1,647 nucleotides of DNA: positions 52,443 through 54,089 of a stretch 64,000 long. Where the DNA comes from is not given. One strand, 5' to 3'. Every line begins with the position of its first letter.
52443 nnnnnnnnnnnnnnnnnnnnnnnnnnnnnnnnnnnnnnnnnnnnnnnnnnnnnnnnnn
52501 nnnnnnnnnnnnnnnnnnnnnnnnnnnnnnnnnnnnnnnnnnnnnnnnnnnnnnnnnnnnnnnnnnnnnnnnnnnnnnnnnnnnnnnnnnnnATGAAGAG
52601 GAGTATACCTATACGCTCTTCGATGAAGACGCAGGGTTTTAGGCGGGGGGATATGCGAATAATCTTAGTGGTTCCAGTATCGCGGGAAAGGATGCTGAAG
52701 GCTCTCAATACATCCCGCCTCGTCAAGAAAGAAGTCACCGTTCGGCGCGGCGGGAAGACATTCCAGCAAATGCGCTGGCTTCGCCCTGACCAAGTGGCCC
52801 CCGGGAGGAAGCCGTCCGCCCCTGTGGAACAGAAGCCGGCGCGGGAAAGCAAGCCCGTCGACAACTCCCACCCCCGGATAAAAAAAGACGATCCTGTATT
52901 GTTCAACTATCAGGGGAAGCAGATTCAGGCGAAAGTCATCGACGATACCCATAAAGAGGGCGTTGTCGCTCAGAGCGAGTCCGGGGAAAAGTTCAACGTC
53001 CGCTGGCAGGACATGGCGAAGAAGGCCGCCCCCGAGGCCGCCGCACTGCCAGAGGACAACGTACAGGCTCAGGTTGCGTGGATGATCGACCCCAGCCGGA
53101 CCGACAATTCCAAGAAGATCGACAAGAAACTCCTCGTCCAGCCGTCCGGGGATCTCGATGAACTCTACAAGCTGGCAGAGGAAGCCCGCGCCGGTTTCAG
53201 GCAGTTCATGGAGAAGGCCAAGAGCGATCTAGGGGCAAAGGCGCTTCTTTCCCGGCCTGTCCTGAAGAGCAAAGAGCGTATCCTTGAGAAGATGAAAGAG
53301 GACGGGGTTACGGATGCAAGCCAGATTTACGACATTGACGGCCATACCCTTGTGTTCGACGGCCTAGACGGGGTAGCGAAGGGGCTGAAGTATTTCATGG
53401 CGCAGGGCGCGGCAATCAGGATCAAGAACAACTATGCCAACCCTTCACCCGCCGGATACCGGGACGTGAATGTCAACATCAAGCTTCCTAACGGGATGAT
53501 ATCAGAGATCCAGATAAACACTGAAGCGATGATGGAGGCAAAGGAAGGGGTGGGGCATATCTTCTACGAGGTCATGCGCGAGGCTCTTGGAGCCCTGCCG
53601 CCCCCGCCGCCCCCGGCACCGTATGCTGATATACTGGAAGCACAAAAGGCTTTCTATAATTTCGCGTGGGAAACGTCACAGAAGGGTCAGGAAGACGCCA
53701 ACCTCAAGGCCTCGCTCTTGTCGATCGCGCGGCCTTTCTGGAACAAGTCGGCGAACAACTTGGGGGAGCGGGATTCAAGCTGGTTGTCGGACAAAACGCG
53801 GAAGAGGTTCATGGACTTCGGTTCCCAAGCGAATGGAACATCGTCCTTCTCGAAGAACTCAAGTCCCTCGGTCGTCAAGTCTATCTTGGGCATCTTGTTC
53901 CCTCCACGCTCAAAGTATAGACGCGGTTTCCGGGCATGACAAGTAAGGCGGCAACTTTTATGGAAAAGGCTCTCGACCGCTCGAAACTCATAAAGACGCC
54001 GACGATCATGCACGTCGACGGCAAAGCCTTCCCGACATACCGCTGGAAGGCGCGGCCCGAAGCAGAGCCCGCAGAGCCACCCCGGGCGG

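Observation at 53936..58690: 1584-aa multi-effector protein combining at least four enzyme-like domains separated by leader-module copies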

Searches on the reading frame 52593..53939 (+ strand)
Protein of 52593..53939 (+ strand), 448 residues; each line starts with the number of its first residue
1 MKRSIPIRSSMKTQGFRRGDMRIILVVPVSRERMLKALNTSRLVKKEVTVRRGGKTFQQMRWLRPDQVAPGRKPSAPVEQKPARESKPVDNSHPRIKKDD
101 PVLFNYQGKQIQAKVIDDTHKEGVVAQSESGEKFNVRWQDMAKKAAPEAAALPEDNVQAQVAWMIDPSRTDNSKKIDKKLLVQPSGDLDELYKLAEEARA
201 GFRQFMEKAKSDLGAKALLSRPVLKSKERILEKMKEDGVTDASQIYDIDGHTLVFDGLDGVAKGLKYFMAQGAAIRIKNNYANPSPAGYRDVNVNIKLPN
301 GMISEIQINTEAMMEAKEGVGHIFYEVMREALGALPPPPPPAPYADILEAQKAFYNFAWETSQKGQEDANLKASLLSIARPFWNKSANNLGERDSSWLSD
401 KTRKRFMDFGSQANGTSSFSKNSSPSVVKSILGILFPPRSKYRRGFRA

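Call 5: search_protein_families(library=pfam, proteins=[window:52593-53939:+], max_evalue=0.1)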
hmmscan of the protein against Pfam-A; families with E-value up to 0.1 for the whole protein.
window:52593-53939:+ (448 aa): 1 family
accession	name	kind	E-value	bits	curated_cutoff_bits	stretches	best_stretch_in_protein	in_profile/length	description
PF04607.23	RelA_SpoT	-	2.7e-08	34.5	27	1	225-322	4-104/113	Region found in RelA / SpoT proteins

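Call 6: search_protein_families(library=phrogs, proteins=[window:52593-53939:+], max_evalue=0.01)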
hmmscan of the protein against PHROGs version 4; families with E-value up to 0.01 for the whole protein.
window:52593-53939:+ (448 aa): 1 family
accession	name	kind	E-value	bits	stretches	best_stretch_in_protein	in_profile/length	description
phrog_25452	-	unknown function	8.8e-05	22.8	1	25-81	3-57/437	-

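Call 8: search_protein_families(library=ncbifam, proteins=[window:52593-53939:+], max_evalue=0.1)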
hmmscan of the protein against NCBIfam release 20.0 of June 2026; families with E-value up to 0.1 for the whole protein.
window:52593-53939:+ (448 aa): 3 families
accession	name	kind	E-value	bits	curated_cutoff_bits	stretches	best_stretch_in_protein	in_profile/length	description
NF006608.0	PRK09169.1-2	subfamily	0.02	11.8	2775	1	169-330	2115-2267/2319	hypothetical protein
NF008124.0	PRK10872.1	equivalog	0.021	13.3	728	1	279-318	309-348/744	GTP diphosphokinase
NF008303.0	PRK11092.1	equivalog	0.086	11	947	0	232-320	245-335/702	bifunctional GTP diphosphokinase/guanosine-3',5'-bis pyrophosphate 3'-pyrophosphohydrolase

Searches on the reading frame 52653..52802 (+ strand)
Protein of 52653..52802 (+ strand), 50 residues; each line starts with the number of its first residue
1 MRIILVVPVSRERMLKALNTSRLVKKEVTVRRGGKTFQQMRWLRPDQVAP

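Call 36: search_protein_representatives(alignment_id=A1)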
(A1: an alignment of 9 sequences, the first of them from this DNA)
Query: 9 sequences, 51 profile positions. Proteins with E-value up to 0.001 (for the whole library): 262; up to 1e-10: 16; up to 1e-30: 1. The best 150 are listed.
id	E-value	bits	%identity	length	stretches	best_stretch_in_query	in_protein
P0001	6.8e-48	176.3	-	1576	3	2-51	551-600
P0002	1.8e-27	111.0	-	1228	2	2-51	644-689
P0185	9.3e-26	105.4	-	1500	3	14-48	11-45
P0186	8.3e-21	89.6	-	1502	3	14-47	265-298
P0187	1.2e-19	85.8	-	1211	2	2-51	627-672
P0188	1.3e-18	82.6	-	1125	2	12-46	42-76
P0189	7.2e-18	80.2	-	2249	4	15-45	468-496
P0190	1.4e-15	72.9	-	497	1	1-48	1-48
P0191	1.8e-14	69.3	-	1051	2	4-48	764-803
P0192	2.0e-14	69.2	-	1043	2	14-49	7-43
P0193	9.8e-14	67.0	-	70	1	1-47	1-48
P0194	2.1e-13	65.9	-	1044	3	13-49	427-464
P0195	8.7e-12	60.7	-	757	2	1-45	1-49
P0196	2.2e-11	59.5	-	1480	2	14-48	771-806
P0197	2.2e-11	59.4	-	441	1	4-49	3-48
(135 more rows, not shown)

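Call 38: search_solved_structures(query=A1, max_evalue=10, show_alignments=3)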
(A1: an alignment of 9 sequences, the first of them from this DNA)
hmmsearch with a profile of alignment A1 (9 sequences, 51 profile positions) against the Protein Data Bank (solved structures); distinct sequences matched with E-value up to 10: 1.
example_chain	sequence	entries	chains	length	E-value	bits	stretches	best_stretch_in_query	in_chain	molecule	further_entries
5t5h_T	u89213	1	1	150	0.6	13.2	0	22-49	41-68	Ribosomal protein L19-like protein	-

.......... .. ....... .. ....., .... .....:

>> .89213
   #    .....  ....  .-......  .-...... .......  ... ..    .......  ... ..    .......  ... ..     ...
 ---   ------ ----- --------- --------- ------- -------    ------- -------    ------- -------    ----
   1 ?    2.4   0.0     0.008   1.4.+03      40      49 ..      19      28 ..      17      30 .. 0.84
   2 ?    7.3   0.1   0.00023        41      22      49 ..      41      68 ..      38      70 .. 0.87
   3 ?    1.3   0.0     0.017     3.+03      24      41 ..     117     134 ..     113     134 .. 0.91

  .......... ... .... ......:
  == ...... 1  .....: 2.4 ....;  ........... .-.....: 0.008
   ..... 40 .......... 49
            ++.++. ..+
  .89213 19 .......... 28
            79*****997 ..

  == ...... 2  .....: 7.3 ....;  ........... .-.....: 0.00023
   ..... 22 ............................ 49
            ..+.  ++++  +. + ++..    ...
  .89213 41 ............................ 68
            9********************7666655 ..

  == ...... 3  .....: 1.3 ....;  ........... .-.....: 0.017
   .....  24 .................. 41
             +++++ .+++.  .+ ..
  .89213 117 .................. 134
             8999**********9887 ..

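Call 45: search_protein_families(library=pfam, alignment_id=A3, max_evalue=0.0001)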
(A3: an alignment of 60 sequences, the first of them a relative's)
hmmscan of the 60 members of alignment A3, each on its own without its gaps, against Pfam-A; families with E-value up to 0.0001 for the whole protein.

A. member 1, P0185 (1500 aa): 3 families
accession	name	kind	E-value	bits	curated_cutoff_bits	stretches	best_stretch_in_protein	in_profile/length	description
PF20223.3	DUF6582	-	2.3e-20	73.1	27.3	1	1433-1494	22-83/83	Family of unknown function (DUF6582)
PF04002.20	RadC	-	1.6e-14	54.3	22.1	1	520-631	3-110/121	RadC-like JAB domain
PF02018.23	CBM_4_9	-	7.3e-05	23.6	25.9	0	888-930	26-67/136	Carbohydrate binding domain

B. families by the number of members that match (of 60 scanned): 34 families (the first 25 are shown)
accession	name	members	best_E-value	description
PF18823.6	InPase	10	2.4e-46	Inorganic Pyrophosphatase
PF18905.5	DUF5661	6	1.6e-11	Protein of unknown function (DUF5661)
PF06414.18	Zeta_toxin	4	3.5e-25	Zeta toxin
PF18760.7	ART-PolyVal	4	1.2e-24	ADP-Ribosyltransferase in polyvalent proteins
PF18796.6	LPD1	4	1e-22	Large polyvalent protein-associated domain 1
PF13671.12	AAA_33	4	3e-12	AAA domain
PF04607.23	RelA_SpoT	4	1.4e-10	Region found in RelA / SpoT proteins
PF12294.13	DUF3626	3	1e-14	Protein of unknown function (DUF3626)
PF01028.25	Topoisom_I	2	4.3e-24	Eukaryotic DNA topoisomerase I, catalytic core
PF20223.3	DUF6582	2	2.3e-20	Family of unknown function (DUF6582)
PF00271.37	Helicase_C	2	3e-16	Helicase conserved C-terminal domain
PF07883.17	Cupin_2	2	1.3e-13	Cupin domain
PF00176.29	SNF2-rel_dom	1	8.4e-35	SNF2-related domain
PF13871.12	Helicase_C_4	1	3.6e-21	C-terminal domain on Strawberry notch homologue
PF00293.34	NUDIX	1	9.3e-17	NUDIX domain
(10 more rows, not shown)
